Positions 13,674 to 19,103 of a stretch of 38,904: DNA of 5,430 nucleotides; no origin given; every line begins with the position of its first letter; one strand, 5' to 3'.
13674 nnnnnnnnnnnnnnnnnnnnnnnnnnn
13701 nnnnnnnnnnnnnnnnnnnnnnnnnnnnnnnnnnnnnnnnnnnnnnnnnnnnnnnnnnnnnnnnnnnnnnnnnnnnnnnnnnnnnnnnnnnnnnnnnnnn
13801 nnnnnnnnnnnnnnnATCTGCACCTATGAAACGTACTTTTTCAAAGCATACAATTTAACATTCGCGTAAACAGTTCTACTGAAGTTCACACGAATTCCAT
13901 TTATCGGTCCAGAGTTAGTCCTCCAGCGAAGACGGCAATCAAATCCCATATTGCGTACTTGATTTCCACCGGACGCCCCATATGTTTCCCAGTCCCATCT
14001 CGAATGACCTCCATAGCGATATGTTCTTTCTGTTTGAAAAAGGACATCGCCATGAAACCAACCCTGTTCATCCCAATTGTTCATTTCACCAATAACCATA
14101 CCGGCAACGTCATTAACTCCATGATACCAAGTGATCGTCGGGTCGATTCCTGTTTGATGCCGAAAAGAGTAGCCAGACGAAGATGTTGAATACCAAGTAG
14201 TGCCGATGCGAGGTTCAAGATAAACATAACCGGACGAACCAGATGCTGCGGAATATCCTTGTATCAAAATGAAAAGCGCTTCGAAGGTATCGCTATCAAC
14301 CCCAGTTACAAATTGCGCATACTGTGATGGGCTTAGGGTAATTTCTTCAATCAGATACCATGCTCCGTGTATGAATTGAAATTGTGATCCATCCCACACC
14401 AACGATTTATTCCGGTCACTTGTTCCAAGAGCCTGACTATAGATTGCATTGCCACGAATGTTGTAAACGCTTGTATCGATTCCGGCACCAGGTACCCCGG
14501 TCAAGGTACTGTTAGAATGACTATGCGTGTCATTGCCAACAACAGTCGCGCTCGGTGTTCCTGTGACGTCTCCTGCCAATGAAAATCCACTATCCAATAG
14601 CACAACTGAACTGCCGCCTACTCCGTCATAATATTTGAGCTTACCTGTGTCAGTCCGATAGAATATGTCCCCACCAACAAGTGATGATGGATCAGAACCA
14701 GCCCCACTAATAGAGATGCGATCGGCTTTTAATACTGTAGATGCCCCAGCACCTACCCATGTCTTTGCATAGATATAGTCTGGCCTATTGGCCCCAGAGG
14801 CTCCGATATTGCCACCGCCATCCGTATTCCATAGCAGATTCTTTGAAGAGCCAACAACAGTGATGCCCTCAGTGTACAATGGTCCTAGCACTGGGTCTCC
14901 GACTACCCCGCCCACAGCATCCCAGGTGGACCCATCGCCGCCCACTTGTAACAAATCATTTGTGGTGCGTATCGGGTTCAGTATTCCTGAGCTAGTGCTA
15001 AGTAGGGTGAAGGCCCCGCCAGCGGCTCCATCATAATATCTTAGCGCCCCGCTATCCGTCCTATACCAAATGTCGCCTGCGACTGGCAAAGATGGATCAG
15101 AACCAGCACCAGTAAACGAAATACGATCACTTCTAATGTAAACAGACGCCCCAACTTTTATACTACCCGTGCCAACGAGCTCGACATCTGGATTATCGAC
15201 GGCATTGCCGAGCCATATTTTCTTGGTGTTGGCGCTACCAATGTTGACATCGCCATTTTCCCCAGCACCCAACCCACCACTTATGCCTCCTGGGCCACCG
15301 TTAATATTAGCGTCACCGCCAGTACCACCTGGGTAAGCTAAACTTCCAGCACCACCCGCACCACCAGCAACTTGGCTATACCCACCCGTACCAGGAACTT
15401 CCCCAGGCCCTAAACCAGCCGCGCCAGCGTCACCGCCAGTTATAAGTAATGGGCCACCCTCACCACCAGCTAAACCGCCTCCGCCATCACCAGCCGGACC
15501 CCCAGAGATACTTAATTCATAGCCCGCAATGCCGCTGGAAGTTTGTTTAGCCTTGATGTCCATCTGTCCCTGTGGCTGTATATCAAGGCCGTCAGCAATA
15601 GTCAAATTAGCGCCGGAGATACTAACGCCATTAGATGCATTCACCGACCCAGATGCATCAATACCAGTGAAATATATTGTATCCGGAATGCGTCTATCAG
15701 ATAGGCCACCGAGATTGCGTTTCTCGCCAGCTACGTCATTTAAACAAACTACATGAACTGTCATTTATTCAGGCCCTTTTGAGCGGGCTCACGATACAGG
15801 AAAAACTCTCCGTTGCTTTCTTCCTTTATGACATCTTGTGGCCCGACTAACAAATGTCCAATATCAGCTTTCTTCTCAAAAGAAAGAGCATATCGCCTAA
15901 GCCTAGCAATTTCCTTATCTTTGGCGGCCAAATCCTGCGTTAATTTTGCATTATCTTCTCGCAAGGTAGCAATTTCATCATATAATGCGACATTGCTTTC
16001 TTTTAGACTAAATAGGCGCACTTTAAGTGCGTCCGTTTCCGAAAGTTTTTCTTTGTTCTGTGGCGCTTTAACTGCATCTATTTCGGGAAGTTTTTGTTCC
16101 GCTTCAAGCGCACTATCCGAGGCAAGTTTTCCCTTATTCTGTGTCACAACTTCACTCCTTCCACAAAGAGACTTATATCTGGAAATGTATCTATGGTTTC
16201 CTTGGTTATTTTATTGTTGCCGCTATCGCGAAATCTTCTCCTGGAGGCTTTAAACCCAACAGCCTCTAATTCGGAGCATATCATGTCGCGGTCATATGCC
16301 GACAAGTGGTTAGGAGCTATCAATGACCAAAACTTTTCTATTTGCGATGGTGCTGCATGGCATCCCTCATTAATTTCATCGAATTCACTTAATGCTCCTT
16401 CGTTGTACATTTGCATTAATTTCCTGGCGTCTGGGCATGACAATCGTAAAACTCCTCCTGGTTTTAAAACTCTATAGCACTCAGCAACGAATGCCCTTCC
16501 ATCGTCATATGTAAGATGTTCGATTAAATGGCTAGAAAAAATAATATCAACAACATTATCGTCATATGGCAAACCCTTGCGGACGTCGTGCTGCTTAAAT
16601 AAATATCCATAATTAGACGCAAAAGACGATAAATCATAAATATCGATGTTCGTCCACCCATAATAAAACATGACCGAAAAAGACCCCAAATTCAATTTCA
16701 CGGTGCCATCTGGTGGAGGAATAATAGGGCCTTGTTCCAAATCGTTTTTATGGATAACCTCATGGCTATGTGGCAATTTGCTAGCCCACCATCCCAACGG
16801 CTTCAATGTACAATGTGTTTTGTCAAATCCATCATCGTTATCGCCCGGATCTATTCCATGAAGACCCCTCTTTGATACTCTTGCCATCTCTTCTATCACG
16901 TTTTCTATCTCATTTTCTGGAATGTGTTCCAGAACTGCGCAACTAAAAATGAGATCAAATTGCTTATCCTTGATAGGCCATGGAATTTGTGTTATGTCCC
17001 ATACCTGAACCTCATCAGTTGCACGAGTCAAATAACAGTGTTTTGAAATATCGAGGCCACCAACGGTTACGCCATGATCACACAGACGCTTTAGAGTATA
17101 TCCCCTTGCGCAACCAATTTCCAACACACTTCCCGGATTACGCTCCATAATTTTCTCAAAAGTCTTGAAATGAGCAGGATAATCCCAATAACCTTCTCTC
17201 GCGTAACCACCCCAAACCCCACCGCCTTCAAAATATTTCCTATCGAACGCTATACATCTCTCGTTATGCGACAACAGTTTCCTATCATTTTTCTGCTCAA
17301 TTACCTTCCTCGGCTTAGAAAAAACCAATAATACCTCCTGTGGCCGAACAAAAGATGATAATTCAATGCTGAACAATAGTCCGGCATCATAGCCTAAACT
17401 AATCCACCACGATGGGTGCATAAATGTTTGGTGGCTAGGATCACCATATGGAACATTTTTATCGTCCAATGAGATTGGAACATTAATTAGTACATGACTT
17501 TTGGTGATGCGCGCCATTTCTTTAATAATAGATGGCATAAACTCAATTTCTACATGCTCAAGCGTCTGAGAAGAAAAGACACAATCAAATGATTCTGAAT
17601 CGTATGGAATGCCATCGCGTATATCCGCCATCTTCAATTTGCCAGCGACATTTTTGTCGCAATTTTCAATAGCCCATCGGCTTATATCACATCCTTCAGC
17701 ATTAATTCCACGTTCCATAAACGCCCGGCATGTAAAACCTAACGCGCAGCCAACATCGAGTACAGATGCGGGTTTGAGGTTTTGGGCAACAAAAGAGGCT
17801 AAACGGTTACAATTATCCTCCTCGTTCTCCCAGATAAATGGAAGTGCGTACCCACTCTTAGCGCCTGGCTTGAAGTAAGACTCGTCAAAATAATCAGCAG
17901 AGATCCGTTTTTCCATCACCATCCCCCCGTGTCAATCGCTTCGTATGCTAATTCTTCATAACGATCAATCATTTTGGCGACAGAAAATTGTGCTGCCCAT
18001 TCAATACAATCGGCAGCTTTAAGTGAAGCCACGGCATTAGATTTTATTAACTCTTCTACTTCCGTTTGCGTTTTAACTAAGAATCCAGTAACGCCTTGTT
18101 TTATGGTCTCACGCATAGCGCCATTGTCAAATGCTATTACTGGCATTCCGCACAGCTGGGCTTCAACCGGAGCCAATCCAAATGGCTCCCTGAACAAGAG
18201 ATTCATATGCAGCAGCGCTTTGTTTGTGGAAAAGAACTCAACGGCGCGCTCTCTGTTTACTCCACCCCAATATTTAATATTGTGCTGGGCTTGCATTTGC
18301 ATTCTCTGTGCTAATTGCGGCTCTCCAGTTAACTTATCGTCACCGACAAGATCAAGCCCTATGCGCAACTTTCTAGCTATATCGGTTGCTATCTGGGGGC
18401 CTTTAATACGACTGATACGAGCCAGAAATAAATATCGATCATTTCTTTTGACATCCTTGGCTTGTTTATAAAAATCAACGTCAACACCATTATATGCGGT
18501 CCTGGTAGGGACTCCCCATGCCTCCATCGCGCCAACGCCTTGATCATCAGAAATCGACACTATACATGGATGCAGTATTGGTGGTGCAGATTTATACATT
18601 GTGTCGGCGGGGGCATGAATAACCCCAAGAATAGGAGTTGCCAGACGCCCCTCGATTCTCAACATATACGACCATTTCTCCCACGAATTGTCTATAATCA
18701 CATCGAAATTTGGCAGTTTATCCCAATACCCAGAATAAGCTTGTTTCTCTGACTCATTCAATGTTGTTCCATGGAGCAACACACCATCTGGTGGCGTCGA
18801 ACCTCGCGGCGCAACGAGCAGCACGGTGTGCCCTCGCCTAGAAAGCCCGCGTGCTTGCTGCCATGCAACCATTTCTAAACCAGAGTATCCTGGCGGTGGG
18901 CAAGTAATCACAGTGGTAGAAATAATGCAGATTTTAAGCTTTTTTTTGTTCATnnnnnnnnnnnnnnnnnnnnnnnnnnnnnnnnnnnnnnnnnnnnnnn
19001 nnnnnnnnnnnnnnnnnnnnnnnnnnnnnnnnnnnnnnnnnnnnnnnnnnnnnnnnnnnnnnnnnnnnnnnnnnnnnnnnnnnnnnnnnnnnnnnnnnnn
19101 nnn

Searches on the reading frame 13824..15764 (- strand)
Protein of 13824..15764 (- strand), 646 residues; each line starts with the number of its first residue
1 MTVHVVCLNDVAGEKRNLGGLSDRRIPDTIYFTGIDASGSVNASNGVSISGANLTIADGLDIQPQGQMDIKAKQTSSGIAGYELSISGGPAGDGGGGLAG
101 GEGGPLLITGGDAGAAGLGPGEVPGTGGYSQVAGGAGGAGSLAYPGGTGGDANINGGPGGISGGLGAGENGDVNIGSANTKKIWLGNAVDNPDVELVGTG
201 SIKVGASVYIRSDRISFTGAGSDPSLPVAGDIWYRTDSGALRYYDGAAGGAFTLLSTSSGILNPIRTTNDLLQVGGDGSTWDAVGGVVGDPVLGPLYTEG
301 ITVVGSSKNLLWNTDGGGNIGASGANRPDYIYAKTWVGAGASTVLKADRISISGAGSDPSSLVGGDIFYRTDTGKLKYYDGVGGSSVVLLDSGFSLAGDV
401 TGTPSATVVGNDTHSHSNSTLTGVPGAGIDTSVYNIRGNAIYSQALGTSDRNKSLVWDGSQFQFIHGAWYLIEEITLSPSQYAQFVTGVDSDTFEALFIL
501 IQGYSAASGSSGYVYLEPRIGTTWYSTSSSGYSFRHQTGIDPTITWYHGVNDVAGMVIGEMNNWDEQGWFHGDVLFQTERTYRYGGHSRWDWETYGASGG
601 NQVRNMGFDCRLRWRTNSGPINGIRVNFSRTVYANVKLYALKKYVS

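Call 7: search_protein_families(library=pfam, max_evalue=0.01, proteins=[window:13824-15764:-])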
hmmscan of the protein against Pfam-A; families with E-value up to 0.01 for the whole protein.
window:13824-15764:- (646 aa): 0 families

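Call 11: search_protein_families(library=phrogs, max_evalue=0.001, proteins=[window:13824-15764:-])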
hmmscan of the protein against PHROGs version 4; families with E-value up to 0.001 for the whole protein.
window:13824-15764:- (646 aa): 0 families

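Call 90: search_solved_structures(query=window:13824-15764:-, max_evalue=0.1)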
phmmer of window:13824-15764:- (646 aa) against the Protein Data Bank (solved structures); distinct sequences matched with E-value up to 0.1: 0.

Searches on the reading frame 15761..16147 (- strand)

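Call 7: search_protein_families(library=pfam, max_evalue=0.01, proteins=[window:15761-16147:-])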
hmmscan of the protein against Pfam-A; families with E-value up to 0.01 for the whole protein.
window:15761-16147:- (128 aa): 3 families
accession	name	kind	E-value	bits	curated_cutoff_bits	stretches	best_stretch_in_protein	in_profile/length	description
PF20993.2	CENPH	-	0.0019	18.7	27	1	25-89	66-130/175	CENPH protein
PF10473.14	CENP-F_leu_zip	-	0.0029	18.1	34.5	1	27-92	42-108/140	Leucine-rich repeats of kinetochore protein Cenp-F/LEK1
PF06005.17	ZapB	-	0.005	17.7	31.5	1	38-81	20-63/71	Cell division protein ZapB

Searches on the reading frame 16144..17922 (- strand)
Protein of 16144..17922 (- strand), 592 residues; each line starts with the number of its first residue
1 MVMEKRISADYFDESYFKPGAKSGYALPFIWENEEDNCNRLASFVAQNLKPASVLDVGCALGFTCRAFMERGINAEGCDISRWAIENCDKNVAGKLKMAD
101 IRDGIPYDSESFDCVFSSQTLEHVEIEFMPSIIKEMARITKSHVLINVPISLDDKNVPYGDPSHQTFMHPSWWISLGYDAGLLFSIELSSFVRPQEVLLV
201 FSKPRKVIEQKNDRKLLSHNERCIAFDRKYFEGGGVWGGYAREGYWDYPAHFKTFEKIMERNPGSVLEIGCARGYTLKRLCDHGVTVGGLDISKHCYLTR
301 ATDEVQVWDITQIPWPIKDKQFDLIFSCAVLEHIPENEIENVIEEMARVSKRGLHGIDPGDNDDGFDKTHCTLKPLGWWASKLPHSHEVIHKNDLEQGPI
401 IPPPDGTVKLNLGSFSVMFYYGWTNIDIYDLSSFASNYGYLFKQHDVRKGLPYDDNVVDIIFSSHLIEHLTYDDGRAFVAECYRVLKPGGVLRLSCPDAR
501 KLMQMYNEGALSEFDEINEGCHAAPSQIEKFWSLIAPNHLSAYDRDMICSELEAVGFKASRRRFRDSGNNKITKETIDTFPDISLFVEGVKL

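Call 7: search_protein_families(library=pfam, max_evalue=0.01, proteins=[window:16144-17922:-])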
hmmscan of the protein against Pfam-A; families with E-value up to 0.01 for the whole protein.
window:16144-17922:- (592 aa): 11 families
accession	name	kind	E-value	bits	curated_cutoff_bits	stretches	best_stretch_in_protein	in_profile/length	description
PF08241.18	Methyltransf_11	-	2.5e-42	143.9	21.2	3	55-142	1-89/95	Methyltransferase domain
PF13649.12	Methyltransf_25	-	1.1e-37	129.1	27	3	54-142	1-95/97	Methyltransferase domain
PF13489.12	Methyltransf_23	-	2.3e-30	105.9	27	3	35-151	7-121/164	Methyltransferase domain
PF08242.18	Methyltransf_12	-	3.6e-25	89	30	3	267-352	1-94/98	Methyltransferase domain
PF13847.12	Methyltransf_31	-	7.5e-23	81.3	27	3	53-145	6-106/145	Methyltransferase domain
PF02353.26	CMAS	-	1.1e-11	45.1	27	1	262-351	61-157/273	Mycolic acid cyclopropane synthetase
PF07021.18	MetW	-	4.7e-11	43.1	21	1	50-144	12-106/193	Methionine biosynthesis protein MetW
PF03848.20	TehB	-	5.4e-10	39.4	20.4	2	47-158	27-142/193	Tellurite resistance protein TehB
PF05148.21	Methyltransf_8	-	4.5e-06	27.1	27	0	445-494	111-156/219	Hypothetical methyltransferase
PF20922.3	Anamorsin_N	-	0.0025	18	27.1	0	454-495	48-88/163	Anamorsin, N-terminal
PF01555.25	N6_N4_Mtase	-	0.0098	16.3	26.7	0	476-501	33-58/221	DNA methylase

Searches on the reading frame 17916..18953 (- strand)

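Call 7: search_protein_families(library=pfam, max_evalue=0.01, proteins=[window:17916-18953:-])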
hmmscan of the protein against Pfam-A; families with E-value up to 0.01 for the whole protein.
window:17916-18953:- (345 aa): 4 families
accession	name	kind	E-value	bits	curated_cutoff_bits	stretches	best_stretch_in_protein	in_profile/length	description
PF00534.26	Glycos_transf_1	-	4.6e-18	65.8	26.4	1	169-304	13-150/172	Glycosyl transferases group 1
PF13692.12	Glyco_trans_1_4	-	1.1e-14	55.3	27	1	174-303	4-133/142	Glycosyl transferases group 1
PF13439.12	Glyco_transf_4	-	5.5e-06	26.9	28.5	1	24-158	2-167/170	Glycosyltransferase Family 4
PF13579.12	Glyco_trans_4_4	-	0.00017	22.4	29.7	1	25-115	2-104/158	Glycosyl transferase 4-like domain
